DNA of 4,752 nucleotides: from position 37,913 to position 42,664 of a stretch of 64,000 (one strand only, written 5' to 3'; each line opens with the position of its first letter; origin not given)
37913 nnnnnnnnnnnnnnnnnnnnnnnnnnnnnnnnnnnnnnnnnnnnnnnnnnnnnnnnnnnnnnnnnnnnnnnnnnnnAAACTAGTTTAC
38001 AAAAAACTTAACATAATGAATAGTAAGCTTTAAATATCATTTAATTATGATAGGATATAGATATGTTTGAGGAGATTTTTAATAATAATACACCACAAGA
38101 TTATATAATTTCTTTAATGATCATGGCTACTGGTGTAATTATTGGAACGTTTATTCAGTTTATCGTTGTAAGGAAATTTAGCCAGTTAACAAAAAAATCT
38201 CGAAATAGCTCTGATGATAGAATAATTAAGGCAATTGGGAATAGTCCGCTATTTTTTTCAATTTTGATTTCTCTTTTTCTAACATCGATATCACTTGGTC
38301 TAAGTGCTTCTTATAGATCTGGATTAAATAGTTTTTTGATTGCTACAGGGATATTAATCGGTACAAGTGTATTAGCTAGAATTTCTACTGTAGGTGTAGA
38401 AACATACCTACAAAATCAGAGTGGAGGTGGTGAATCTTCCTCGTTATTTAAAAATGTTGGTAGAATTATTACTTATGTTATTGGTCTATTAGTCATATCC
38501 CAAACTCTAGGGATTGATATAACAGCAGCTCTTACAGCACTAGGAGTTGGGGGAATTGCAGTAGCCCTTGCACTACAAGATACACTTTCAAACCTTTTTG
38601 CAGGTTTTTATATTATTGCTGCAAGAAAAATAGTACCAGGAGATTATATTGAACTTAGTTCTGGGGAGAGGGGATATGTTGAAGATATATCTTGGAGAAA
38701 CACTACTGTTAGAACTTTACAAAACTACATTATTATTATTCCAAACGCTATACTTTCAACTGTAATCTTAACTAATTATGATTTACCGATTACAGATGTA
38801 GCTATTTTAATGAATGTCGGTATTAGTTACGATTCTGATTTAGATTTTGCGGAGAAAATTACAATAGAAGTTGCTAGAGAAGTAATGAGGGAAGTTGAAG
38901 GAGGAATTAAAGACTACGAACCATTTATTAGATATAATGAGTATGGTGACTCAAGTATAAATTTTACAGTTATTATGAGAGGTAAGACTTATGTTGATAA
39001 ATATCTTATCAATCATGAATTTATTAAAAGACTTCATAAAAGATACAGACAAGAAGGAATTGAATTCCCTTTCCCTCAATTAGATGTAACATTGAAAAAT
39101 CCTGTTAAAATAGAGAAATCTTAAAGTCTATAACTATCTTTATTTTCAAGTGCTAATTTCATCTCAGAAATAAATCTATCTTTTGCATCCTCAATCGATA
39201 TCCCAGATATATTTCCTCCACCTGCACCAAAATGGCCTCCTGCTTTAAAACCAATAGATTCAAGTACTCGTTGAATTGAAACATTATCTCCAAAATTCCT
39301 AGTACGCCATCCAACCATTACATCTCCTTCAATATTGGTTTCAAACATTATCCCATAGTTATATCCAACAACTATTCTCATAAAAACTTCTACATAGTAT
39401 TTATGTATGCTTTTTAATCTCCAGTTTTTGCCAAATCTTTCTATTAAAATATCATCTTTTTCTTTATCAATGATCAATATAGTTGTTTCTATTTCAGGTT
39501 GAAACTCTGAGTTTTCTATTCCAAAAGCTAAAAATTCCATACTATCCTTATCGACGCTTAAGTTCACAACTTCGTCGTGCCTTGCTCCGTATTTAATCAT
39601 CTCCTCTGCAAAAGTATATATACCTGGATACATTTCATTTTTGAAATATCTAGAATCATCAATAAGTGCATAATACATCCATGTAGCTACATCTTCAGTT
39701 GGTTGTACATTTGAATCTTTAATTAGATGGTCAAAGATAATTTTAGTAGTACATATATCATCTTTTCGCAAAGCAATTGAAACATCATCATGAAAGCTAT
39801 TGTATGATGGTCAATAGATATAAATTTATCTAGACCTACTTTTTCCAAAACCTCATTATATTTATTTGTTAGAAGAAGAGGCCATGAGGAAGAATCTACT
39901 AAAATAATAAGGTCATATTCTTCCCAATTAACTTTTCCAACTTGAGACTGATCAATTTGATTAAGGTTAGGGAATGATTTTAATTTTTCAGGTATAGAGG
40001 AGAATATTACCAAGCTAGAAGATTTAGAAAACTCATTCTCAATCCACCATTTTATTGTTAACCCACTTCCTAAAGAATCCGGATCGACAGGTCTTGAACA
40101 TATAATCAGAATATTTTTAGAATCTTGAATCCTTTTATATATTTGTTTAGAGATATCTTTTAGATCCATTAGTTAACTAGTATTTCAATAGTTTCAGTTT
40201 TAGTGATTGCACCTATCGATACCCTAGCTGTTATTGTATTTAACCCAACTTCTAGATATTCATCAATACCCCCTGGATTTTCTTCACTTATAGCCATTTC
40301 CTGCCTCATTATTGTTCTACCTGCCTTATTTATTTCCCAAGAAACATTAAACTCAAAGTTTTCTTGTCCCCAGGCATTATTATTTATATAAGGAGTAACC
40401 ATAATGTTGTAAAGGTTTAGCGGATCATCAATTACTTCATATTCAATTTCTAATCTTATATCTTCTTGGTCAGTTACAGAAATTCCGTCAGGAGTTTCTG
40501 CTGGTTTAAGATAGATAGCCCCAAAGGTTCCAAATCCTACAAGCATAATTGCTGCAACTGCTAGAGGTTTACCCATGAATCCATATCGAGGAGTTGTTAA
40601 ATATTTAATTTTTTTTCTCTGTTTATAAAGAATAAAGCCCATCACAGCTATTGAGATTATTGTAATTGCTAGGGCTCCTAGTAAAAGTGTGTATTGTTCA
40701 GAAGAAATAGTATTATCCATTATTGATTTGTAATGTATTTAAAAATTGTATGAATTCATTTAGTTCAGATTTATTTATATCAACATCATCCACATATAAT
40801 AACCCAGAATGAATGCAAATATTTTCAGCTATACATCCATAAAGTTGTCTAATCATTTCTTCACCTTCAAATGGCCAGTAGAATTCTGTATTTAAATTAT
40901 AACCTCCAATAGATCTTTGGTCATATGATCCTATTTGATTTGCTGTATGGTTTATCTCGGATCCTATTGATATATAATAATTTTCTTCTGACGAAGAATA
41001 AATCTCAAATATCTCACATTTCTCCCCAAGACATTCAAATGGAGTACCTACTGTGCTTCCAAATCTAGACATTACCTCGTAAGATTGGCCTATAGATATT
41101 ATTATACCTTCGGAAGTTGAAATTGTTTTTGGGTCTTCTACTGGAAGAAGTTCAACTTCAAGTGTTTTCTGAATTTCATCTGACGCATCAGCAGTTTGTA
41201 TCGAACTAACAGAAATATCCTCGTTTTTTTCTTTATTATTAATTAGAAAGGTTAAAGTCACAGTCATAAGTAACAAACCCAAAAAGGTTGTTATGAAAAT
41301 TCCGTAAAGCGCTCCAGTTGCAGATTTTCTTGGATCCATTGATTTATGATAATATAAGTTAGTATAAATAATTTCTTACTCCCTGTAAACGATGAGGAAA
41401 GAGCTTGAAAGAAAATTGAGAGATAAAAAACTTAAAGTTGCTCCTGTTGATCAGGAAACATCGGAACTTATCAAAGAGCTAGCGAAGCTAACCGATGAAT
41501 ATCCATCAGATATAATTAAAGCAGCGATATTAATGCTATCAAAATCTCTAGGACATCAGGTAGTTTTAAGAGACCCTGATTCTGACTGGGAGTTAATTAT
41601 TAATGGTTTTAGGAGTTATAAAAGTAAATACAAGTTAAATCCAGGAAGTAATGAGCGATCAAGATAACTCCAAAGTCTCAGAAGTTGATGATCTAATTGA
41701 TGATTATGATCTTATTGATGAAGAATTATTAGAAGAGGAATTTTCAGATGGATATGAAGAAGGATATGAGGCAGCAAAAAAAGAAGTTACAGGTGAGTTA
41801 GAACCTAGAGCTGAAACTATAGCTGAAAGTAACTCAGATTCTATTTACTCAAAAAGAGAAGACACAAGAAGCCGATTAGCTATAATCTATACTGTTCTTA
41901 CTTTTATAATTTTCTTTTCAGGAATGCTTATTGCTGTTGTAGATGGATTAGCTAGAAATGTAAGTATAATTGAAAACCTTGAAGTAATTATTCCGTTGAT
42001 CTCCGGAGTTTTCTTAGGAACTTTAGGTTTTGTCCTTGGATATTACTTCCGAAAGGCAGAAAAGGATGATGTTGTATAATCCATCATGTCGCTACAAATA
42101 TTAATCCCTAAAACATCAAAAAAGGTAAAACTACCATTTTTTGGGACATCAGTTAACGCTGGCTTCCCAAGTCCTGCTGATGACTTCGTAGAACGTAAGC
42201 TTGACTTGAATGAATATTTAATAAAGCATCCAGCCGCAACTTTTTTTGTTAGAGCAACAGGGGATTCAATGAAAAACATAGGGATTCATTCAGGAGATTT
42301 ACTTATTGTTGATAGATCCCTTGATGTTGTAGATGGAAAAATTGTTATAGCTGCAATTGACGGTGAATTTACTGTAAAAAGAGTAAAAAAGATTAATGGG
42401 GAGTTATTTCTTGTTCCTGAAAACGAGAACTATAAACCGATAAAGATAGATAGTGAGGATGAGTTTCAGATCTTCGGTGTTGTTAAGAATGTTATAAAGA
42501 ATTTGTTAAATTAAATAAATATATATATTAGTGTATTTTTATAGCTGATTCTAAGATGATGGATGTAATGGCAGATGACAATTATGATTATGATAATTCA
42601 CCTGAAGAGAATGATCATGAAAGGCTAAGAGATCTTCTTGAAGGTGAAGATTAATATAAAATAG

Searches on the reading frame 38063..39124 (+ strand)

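Call 46: search_protein_families(library=pfam, proteins=[window:38063-39124:+], max_evalue=0.0001)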
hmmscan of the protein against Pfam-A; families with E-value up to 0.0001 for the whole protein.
window:38063-39124:+ (353 aa): 3 families
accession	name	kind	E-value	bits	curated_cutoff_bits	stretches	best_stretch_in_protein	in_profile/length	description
PF00924.24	MS_channel_2nd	-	5.1e-15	55.8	20.2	1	173-239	1-66/68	Mechanosensitive ion channel, beta-domain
PF21082.3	MS_channel_3rd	-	5.4e-09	36.8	21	1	250-335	3-88/88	Mechanosensitive ion channel MscS, C-terminal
PF21088.3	MS_channel_1st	-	1.6e-08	34.8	23.1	1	134-172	4-42/42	Mechanosensitive ion channel, transmembrane helices 2/3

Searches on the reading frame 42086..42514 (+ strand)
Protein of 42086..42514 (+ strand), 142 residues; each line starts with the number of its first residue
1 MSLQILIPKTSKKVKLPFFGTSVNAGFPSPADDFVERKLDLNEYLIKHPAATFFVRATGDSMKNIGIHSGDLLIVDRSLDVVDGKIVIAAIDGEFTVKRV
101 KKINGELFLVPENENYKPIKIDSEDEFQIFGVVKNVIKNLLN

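Call 46: search_protein_families(library=pfam, proteins=[window:42086-42514:+], max_evalue=0.0001)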
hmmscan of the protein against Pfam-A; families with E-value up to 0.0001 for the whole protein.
window:42086-42514:+ (142 aa): 1 family
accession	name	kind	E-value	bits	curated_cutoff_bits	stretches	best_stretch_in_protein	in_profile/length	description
PF00717.28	Peptidase_S24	-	9.8e-34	116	23.3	1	17-133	1-115/116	Peptidase S24-like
